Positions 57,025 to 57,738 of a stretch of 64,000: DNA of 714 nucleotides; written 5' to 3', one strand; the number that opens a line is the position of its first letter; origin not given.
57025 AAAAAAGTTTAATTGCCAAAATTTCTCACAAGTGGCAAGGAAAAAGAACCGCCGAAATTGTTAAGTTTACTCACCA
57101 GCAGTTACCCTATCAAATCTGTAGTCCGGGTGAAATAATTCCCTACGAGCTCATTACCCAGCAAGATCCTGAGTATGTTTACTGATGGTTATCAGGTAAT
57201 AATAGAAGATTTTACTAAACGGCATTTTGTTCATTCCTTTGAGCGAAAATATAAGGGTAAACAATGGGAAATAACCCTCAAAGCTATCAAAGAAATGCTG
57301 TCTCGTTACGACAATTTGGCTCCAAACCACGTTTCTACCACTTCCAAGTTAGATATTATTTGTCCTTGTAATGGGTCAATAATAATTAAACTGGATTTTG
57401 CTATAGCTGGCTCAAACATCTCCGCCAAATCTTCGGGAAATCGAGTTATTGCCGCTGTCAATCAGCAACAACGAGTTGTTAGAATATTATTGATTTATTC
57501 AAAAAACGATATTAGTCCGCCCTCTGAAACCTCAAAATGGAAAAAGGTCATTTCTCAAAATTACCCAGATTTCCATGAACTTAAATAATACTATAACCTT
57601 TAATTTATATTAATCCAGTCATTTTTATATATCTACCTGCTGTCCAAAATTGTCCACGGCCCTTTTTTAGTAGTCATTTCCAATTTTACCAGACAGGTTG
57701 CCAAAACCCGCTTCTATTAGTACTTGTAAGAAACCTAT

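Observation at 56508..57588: Panacea-domain (SocA-like) XRE antitoxin with an overlapping uncharacterised 137-aa partner: candidate toxin-antitoxin pair with a new toxin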

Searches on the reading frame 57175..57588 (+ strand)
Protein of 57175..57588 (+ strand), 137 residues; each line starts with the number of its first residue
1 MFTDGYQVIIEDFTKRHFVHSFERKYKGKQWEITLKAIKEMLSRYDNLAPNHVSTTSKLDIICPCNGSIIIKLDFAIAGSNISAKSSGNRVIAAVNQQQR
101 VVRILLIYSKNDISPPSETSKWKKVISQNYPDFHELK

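Call 3: search_protein_families(library=pfam, proteins=[window:57175-57588:+], max_evalue=0.1)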
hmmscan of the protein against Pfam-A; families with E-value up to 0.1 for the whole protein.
window:57175-57588:+ (137 aa): 2 families
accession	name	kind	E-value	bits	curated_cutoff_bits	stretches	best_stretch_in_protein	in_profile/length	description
PF07902.16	Gp58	-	0.0066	15.3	34.5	1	4-104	284-380/594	gp58-like protein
PF07385.18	Lyx_isomer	-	0.099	12.3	20.8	0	34-86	85-137/222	D-lyxose isomerase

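Call 4: search_protein_families(library=ncbifam, proteins=[window:57175-57588:+], max_evalue=0.1)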
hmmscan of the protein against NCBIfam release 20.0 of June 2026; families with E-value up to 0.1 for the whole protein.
window:57175-57588:+ (137 aa): 0 families

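Call 5: search_protein_families(library=padloc, proteins=[window:57175-57588:+], max_evalue=0.1)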
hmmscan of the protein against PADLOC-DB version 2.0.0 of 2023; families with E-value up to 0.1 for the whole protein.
window:57175-57588:+ (137 aa): 0 families

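Call 6: find_homologous_proteins(query=window:57175-57585:+, max_evalue=0.01)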
Query window:57175-57585:+ (137 aa): 69 proteins with E <= 0.01 among 79 candidates.
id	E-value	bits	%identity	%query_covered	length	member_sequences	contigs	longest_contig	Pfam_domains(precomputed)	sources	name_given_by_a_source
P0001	1.5e-85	302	100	100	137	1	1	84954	-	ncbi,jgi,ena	ncbi:MAG: hypothetical protein WCT01_00440 [Candidatus Shapirobacteria bacterium]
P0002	6.6e-60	219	67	100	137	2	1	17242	-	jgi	jgi:hypothetical protein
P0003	5.7e-59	216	66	100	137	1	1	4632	-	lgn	-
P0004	1.0e-58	215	69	100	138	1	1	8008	-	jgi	-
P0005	2.2e-58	214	72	100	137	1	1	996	-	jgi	jgi:hypothetical protein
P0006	5.5e-58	212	67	100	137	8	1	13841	-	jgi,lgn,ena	-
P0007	7.1e-58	212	67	100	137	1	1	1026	-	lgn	-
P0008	8.4e-58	212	69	100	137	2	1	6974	-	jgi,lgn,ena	-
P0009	1.1e-57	211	69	100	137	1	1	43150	-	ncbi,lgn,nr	ncbi:hypothetical protein KBC75_02435 [Candidatus Shapirobacteria bacterium]|nr:hypothetical protein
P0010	2.5e-57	210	67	100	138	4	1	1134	-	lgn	-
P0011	3.7e-57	210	68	100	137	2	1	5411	-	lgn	-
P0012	4.1e-57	210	66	100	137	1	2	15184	-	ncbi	-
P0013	4.6e-57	209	70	96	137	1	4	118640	-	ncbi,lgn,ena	-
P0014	5.3e-57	209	66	100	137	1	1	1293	-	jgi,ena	-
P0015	8.4e-57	209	66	100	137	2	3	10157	-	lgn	-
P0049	2.4e-50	188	60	100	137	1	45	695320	-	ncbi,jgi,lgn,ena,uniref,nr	ncbi:hypothetical protein A2574_02410 [Candidatus Shapirobacteria bacterium RIFOXYD1_FULL_38_32]|uni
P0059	3.8e-29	119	50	97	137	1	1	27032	-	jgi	jgi:hypothetical protein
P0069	7.8e-15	73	36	97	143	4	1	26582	-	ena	-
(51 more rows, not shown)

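Call 7: search_solved_structures(query=window:57175-57585:+, max_evalue=10, show_alignments=2)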
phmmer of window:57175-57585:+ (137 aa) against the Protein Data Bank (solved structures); distinct sequences matched with E-value up to 10: 4.
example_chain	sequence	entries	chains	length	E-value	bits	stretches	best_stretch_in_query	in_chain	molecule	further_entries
8i23_C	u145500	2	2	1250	0.29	14.4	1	7-97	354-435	DNA-directed RNA polymerase subunit beta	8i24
6xwe_A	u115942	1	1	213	0.32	14.2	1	39-75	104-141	LysM domain receptor-like kinase 3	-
6zu5_LS0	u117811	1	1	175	0.78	13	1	23-82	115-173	eL20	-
3v42_A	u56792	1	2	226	1.1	12.5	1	67-129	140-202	Folliculin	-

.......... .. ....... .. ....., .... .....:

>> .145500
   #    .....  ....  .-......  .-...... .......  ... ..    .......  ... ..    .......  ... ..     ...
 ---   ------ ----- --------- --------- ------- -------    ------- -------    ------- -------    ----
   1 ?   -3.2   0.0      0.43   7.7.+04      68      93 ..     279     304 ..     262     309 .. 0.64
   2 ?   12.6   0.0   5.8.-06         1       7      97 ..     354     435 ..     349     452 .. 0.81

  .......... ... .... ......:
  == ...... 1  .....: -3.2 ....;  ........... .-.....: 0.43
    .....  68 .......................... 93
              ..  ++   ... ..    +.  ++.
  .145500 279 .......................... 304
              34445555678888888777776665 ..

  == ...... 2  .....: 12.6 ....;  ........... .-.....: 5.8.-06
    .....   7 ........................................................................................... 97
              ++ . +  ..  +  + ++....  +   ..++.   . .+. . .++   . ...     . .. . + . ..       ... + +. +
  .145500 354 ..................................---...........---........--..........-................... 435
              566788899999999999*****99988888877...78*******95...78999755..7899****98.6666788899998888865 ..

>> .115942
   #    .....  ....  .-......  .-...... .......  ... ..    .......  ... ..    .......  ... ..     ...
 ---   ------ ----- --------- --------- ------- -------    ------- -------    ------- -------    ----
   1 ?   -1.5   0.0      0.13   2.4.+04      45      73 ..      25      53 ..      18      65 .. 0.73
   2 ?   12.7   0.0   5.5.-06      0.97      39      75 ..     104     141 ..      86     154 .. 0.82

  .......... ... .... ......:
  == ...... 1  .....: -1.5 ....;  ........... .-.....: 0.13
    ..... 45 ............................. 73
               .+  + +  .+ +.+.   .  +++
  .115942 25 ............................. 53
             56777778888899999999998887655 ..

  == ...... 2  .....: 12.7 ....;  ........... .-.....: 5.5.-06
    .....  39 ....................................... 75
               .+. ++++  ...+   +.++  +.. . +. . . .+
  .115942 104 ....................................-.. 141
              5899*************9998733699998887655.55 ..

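Call 8: search_protein_families(library=phrogs, proteins=[window:57175-57588:+], max_evalue=1)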
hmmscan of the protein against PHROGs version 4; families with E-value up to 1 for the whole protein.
window:57175-57588:+ (137 aa): 2 families
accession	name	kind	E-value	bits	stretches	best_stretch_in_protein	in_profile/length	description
phrog_5869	-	unknown function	0.0083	17.2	1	83-127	56-102/110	-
phrog_25731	-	unknown function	0.076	14.2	0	94-130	42-78/86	-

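Call 12: search_solved_structures(query=A1, max_evalue=10, show_alignments=3)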
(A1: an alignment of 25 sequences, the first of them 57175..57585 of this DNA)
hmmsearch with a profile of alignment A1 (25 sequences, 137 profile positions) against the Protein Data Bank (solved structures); distinct sequences matched with E-value up to 10: 7.
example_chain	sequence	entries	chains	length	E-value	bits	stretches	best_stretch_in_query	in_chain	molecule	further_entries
3bro_A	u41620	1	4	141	0.23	14.5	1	21-115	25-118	Transcriptional regulator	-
7wkh_A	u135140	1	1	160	0.28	14.3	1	9-49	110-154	Interferon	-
5ja9_C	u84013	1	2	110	0.4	13.8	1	82-121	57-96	Toxin HigB-2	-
5ja8_A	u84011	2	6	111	0.41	13.7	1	82-121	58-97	Toxin HigB-2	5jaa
8a0x_C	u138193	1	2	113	0.42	13.7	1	82-121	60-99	Toxin HigB-2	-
9tv9_C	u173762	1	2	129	0.52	13.4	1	82-121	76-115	Toxin HigB-2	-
5mje_A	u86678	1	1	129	0.56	13.3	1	82-121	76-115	Cytotoxic translational repressor of toxin-antitoxin stability system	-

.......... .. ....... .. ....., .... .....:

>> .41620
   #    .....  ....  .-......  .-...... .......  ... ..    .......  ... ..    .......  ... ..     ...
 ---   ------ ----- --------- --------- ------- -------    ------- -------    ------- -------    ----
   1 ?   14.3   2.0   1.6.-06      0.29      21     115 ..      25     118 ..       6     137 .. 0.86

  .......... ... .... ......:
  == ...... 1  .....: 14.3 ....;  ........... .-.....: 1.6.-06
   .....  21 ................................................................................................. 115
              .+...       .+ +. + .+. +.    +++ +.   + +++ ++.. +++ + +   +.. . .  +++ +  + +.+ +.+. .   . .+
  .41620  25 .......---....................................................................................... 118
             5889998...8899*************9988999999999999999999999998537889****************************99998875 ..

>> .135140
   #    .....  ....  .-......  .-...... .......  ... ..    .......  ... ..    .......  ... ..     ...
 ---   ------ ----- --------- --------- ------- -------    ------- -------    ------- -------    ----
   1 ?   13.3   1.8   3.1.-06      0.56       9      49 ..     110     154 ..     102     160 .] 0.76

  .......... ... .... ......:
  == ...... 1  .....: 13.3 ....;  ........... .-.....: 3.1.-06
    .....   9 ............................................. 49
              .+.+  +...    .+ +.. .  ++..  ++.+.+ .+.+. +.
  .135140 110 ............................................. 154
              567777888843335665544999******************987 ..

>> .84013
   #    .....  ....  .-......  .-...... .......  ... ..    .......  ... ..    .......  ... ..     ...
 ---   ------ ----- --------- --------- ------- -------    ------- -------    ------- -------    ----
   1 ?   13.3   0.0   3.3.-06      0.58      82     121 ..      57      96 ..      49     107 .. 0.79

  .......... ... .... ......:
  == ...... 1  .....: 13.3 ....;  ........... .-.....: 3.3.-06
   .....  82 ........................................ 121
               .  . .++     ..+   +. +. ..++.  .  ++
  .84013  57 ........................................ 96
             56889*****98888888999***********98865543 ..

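Call 13: find_encoding_contigs(protein=P0049, flank=4000, max_places=3)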
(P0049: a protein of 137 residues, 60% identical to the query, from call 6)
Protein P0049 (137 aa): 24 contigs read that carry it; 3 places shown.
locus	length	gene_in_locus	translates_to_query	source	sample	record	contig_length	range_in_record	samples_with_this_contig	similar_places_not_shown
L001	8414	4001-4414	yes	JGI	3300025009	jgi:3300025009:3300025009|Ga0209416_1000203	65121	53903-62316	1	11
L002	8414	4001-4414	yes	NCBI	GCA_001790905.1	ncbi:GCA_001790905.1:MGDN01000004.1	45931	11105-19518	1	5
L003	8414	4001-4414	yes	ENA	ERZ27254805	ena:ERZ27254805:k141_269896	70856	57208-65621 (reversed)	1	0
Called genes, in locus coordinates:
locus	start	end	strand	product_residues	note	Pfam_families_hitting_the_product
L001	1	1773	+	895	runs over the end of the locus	PF00270:DEAD (weak), PF04851:ResIII, PF27159:HI_1054_N, PF27365:HI_1054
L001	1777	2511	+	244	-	PF12705:PDDEXK_1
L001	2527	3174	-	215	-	-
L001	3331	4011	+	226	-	PF01381:HTH_3, PF12844:HTH_19 (weak), PF13443:HTH_26 (weak), PF13560:HTH_31 (weak), PF13274:SocA_Panacea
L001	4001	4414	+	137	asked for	-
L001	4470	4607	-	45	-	-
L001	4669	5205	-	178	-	-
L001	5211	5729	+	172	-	-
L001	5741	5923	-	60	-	-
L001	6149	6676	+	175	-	-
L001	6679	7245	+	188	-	-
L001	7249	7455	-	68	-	-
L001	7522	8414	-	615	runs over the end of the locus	PF09972:DUF2207, PF20990:DUF2207_C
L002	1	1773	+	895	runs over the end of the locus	PF00270:DEAD (weak), PF04851:ResIII, PF27159:HI_1054_N, PF27365:HI_1054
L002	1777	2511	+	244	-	PF12705:PDDEXK_1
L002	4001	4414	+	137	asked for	-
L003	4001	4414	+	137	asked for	-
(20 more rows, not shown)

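Call 14: find_encoding_contigs(protein=P0069, flank=4000, max_places=3)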
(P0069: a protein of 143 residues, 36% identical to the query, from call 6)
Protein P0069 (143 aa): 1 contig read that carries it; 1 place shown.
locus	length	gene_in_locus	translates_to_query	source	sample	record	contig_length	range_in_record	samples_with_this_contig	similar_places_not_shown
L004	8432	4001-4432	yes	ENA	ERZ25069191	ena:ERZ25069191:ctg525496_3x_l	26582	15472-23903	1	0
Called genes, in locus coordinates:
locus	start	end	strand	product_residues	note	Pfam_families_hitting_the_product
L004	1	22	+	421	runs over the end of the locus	PF14175:YaaC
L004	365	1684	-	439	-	PF13676:TIR_2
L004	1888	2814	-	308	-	-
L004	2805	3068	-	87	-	-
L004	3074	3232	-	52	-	-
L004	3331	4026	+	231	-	PF12844:HTH_19, PF13560:HTH_31, PF20432:Xre-like-HTH (faint), PF01381:HTH_3, PF13274:SocA_Panacea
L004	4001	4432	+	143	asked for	-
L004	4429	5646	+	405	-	PF09903:DUF2130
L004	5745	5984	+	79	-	-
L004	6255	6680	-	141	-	-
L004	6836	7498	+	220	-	-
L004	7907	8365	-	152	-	PF00293:NUDIX, PF14815:NUDIX_4 (weak)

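Call 15: find_encoding_contigs(protein=P0059, flank=4000, max_places=3)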
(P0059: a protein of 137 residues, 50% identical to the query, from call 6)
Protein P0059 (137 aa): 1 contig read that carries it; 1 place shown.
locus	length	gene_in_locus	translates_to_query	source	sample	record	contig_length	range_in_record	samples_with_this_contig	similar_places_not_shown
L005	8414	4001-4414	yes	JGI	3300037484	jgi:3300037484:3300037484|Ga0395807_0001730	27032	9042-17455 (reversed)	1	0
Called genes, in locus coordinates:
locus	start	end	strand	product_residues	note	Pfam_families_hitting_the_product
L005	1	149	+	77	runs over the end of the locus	-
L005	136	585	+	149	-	PF18728:HEPN_AbiV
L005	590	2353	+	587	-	PF03235:GmrSD_N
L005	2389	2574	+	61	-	-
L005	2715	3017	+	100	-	-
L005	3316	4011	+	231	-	PF13560:HTH_31 (weak), PF01381:HTH_3, PF13274:SocA_Panacea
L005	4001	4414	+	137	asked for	-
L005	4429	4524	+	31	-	-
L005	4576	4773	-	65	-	-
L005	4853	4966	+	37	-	-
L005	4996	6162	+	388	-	PF10509:GalKase_gal_bdg, PF00288:GHMP_kinases_N, PF08544:GHMP_kinases_C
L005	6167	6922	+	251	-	PF00483:NTP_transferase, PF01128:IspD, PF12804:NTP_transf_3, PF02348:CTP_transf_3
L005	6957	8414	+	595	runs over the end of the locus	-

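Call 19: predict_structure(alignment_id=A1)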
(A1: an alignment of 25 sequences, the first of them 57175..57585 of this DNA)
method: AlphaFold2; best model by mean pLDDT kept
length: 137 residues; sequences in the alignment: 25
mean_pLDDT: 87.2   pTM: 0.83
mean pLDDT of the five models: 87.2, 84.9, 84.5, 82.4, 82.1
residues with pLDDT >= 90: 66; 70-90: 62; 50-70: 7; < 50: 2
segments of 3 or more residues with pLDDT < 50: none
pLDDT, mean of each block of 10 residues (from residue 1): 75 88 85 93 89 86 91 92 88 94 93 73 90 83
secondary structure, 60 per line:
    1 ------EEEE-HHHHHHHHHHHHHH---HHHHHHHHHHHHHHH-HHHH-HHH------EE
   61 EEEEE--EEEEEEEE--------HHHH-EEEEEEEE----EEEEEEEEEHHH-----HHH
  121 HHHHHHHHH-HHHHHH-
elements in order: E7-10 H12-25 H29-43 H45-48 E59-65 E68-75 H84-87 E89-96 E101-109 H118-129 H131-136

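Call 22: search_protein_representatives(alignment_id=A1)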
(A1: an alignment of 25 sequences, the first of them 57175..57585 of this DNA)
Query: 25 sequences, 137 profile positions. Proteins with E-value up to 0.001 (for the whole library): 226; up to 1e-10: 166; up to 1e-30: 46. The best 150 are listed.
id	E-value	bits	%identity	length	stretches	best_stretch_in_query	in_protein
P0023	2.6e-60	218.5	-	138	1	1-136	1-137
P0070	2.8e-46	173.0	-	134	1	4-136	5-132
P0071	7.0e-46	171.7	-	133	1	1-136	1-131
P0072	1.1e-44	167.9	-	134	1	1-136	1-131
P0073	6.2e-44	165.4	-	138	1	5-136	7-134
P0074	3.1e-42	159.9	-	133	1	1-136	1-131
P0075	7.5e-42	158.7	-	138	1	2-136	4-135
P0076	1.2e-41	158.1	-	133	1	1-136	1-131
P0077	6.8e-41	155.6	-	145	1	7-135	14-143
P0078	2.6e-40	153.7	-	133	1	1-136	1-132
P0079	3.6e-39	150.0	-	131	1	3-136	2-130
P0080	6.2e-39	149.2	-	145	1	3-134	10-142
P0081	6.7e-39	149.1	-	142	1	4-134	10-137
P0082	8.0e-38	145.6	-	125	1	1-125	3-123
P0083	9.6e-38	145.4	-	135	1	1-134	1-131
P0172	6.2e-22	94.2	-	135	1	3-130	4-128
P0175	2.1e-21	92.4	-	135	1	3-134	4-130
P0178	1.1e-20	90.1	-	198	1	8-133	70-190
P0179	2.7e-20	88.9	-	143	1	3-134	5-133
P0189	2.7e-17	79.2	-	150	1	3-134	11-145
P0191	4.0e-17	78.6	-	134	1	3-135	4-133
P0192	4.4e-17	78.5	-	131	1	7-135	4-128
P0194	1.0e-16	77.3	-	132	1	6-135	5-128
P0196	1.6e-16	76.6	-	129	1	15-135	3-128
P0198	2.3e-16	76.1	-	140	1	5-136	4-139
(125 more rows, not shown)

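Call 23: fold_search(model_id=the predicted structure, library=pdb)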
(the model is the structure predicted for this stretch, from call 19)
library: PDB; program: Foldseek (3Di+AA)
matches with E <= 10: 682; with E <= 0.001: 2
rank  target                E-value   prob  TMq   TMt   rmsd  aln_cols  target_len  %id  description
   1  1wmi_A                4.8e-04  1.00  0.49  0.72   3.9       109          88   13  Crystal structure of archaeal RelE-RelB complex from Pyrococcus horikoshii OT3 (released 2005-03-15)
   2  8a0x_D                9.8e-04  1.00  0.47  0.56   5.4       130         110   16  Crystal structure of the HigB2-HigA2 tetramer in complex with operator DNA (released 2023-05-03)
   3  2khe_MODEL_1_A        2.0e-03  1.00  0.46  0.65   4.4       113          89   11  Solution Structure of the Bacterial Toxin Rele from Thermus Thermophilus HB8 (released 2010-03-31)
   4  6af4_C                3.8e-03  1.00  0.50  0.56   4.8       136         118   10  Toxin-Antitoxin module from Streptococcus pneumoniae (released 2019-08-14)
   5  3g5o_C                4.0e-03  1.00  0.41  0.59   4.7       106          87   11  The crystal structure of the toxin-antitoxin complex RelBE2 (Rv2865-2866) from Mycobacterium tuberculosis (released 2009-04-14)
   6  5mje_A                4.3e-03  1.00  0.45  0.53   4.4       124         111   14  Crystal structure of the HigB2 toxin in complex with Nb8 (released 2017-04-05)
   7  5ja8_A                5.2e-03  0.98  0.41  0.51   5.8       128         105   15  Crystal structure of the HigB2 toxin in complex with Nb2 (released 2017-04-05)
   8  4fxh_B                5.9e-03  0.99  0.41  0.56   6.4       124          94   14  Crystal structure of the isolated E. coli RelE toxin, P212121 form (released 2012-08-29)
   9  9g12_B                7.6e-03  0.99  0.41  0.62   4.7       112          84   15  Mycobacterium tuberculosis RelBE1 toxin-antitoxin system; rv1247c (relB1 antitoxin), rv1246c (relE1 toxin) (released 2025-12-17)
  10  3g5o_B                8.6e-03  0.99  0.41  0.65   3.8       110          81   13  The crystal structure of the toxin-antitoxin complex RelBE2 (Rv2865-2866) from Mycobacterium tuberculosis (released 2009-04-14)
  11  5ja8_C                8.6e-03  0.98  0.45  0.54   6.2       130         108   17  Crystal structure of the HigB2 toxin in complex with Nb2 (released 2017-04-05)
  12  8phb_A                9.8e-03  0.97  0.44  0.18   6.7       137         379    9  Crystal structure of apo Cami1 (released 2023-12-13)
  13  5ycl_B                1.1e-02  0.98  0.41  0.54   4.5       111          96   14  Crystal structure of HigBA complex from Shigella flexneri (released 2018-09-19)
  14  6kml_A                1.5e-02  0.99  0.46  0.58   4.1       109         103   13  2.09 Angstrom resolution crystal structure of tetrameric HigBA toxin-antitoxin complex from E.coli (released 2020-11-18)
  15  5ifg_C                1.6e-02  0.99  0.44  0.58   4.4       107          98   15  Crystal structure of HigA-HigB complex from E. Coli (released 2017-03-01)
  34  7ycs_A                7.2e-02  0.82  0.42  0.54   4.8       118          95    8  Heterotetramer of Antitoxin PrpA together with Toxin PrpT from Pseudoalteromonas rubra (released 2022-09-21)
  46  5cw7_F                1.9e-01  0.66  0.43  0.57   5.6       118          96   13  Crystal structure of the PaaA2-ParE2 antitoxin-toxin complex (released 2016-06-01)
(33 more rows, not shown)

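Call 27: search_protein_families(library=pfam, alignment_id=A2, max_evalue=1)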
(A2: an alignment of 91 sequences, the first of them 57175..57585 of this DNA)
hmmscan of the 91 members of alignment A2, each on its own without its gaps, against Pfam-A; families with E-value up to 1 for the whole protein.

A. member 1, window:57175-57585:+ (137 aa): 2 families
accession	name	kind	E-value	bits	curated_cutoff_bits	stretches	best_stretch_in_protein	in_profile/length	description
PF07902.16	Gp58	-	0.0066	15.3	34.5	1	4-104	284-380/594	gp58-like protein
PF07385.18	Lyx_isomer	-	0.099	12.3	20.8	1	34-86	85-137/222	D-lyxose isomerase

B. families by the number of members that match (of 91 scanned): 72 families (the first 25 are shown)
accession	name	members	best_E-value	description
PF11919.13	PSME4_C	3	0.013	Proteasome activator complex subunit 4-like, C-terminal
PF17116.11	T9SS_plug_1st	2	0.0075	Type 9 secretion system plug protein 1st domain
PF09034.15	TRADD_N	2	0.11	TRADD, N-terminal domain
PF07911.18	DUF1677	1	0.001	Protein of unknown function (DUF1677)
PF14040.12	DNase_NucA_NucB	1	0.0015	Deoxyribonuclease NucA/NucB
PF08696.17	Dna2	1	0.0031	DNA replication factor Dna2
PF18151.6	DUF5601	1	0.0054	Domain of unknown function (DUF5601)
PF07902.16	Gp58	1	0.0066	gp58-like protein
PF06575.17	DUF1132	1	0.0066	Protein of unknown function (DUF1132)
PF06119.19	NIDO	1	0.0069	Nidogen-like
PF13425.11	O-antigen_lig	1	0.007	O-antigen ligase like membrane protein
PF11486.13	DUF3212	1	0.007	Protein of unknown function (DUF3212)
PF05133.19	SPP1_portal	1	0.011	Phage portal protein, SPP1 Gp6-like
PF17679.6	Dip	1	0.012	gp37/Dip protein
PF10483.15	Elong_Iki1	1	0.012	Elongator subunit Iki1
PF06296.18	RelE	1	0.014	RelE toxin of RelE / RelB toxin-antitoxin system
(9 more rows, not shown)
